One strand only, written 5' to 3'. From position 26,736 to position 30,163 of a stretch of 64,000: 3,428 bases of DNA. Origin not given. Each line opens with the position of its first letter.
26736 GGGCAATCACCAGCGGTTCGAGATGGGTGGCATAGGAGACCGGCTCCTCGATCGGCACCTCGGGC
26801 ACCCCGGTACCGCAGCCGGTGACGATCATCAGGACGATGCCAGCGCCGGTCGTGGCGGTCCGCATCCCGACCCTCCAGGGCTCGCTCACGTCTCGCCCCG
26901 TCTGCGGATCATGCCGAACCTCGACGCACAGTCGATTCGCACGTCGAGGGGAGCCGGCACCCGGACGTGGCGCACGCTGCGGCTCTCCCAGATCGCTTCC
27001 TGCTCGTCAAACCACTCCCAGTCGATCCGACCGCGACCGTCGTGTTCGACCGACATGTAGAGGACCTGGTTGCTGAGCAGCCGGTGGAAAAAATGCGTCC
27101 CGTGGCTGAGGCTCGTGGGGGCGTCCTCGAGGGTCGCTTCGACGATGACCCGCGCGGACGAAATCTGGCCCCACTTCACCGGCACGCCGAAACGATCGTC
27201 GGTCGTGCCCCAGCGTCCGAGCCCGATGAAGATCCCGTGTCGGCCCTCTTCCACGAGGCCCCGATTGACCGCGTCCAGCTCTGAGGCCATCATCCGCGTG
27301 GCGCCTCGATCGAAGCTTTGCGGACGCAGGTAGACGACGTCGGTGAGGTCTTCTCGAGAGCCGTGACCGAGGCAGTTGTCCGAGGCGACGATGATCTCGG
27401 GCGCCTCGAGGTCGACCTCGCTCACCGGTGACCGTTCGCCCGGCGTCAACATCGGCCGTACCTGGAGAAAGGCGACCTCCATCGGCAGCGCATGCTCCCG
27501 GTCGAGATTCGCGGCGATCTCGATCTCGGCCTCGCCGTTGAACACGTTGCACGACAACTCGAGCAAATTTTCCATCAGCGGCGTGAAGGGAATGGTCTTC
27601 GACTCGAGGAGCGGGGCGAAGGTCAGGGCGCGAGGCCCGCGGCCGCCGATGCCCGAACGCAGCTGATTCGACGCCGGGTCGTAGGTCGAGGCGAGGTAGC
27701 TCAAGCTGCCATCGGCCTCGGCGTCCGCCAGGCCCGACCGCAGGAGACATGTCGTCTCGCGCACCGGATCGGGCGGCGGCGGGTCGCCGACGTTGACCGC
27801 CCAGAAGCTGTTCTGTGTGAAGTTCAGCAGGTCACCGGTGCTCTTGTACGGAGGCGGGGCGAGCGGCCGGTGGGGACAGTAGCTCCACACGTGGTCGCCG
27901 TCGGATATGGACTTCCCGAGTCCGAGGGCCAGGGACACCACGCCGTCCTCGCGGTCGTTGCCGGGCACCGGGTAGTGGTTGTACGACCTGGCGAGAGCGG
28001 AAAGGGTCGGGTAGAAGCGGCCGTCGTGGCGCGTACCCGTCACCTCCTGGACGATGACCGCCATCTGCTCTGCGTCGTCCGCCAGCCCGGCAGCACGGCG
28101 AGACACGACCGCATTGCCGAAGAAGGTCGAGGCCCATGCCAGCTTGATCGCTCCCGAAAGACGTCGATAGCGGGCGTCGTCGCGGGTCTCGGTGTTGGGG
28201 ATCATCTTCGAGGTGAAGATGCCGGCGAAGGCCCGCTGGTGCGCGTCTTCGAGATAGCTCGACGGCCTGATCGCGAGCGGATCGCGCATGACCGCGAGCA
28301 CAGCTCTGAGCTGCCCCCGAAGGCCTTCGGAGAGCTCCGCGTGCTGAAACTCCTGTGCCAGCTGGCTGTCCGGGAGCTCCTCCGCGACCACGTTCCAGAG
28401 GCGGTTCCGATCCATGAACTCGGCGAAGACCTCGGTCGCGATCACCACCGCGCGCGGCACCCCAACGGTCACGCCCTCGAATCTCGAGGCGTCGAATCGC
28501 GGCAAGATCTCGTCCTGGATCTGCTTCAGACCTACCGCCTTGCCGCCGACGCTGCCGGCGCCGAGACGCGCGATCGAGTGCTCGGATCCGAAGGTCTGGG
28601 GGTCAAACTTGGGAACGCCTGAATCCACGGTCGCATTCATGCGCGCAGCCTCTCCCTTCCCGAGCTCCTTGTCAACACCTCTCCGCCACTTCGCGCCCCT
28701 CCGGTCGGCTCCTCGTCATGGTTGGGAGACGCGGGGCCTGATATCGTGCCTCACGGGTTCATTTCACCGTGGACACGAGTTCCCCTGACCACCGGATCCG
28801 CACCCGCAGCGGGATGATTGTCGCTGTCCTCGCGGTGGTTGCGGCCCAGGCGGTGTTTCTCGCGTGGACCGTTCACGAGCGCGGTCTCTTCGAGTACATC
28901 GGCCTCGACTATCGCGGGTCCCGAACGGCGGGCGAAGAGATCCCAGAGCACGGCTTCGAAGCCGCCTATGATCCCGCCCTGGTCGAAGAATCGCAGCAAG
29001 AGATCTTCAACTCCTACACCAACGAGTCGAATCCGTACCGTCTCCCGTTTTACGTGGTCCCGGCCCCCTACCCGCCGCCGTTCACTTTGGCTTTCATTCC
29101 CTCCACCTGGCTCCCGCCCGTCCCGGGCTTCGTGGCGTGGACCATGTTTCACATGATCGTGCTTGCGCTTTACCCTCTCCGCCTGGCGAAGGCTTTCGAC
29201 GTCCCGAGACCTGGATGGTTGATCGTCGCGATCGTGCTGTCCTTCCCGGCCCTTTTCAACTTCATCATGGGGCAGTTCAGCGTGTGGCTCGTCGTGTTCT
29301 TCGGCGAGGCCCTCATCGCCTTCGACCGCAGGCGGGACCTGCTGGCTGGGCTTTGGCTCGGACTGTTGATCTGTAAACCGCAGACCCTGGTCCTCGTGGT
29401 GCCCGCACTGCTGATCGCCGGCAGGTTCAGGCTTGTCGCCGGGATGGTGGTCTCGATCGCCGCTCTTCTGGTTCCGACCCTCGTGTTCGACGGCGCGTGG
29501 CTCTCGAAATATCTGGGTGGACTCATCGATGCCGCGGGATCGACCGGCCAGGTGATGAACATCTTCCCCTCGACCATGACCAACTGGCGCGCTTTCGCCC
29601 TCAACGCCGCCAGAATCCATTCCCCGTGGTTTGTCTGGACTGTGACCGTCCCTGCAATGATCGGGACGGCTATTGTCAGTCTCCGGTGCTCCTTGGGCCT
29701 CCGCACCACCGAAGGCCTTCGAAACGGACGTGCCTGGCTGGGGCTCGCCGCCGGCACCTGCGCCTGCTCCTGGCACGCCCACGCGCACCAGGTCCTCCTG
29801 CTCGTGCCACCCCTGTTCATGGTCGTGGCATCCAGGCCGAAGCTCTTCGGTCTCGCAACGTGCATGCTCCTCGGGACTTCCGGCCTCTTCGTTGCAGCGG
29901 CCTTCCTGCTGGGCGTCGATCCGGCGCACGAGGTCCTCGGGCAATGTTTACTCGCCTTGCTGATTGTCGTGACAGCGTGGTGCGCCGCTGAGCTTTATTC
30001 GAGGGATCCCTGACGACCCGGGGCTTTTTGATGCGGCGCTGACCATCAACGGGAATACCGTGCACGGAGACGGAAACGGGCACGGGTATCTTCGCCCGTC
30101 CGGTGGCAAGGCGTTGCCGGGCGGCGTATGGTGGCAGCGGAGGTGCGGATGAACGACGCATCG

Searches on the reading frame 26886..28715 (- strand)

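Call 59: search_protein_families(library=pfam, proteins=[window:26886-28715:-], max_evalue=0.00001)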
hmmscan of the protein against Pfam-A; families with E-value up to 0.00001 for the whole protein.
window:26886-28715:- (609 aa): 1 family
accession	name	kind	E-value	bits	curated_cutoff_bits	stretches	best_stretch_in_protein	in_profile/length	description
PF01326.24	PPDK_N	-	4.8e-24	85.7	27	1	55-273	3-213/328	Pyruvate phosphate dikinase, AMP/ATP-binding domain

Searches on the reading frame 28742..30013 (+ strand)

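Call 59: search_protein_families(library=pfam, proteins=[window:28742-30013:+], max_evalue=0.00001)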
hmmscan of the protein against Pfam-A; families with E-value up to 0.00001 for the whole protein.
window:28742-30013:+ (423 aa): 1 family
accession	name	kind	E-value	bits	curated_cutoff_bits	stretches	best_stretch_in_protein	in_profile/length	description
PF09594.16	GT87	-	1e-18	68.4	25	1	110-314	3-211/237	Glycosyltransferase family 87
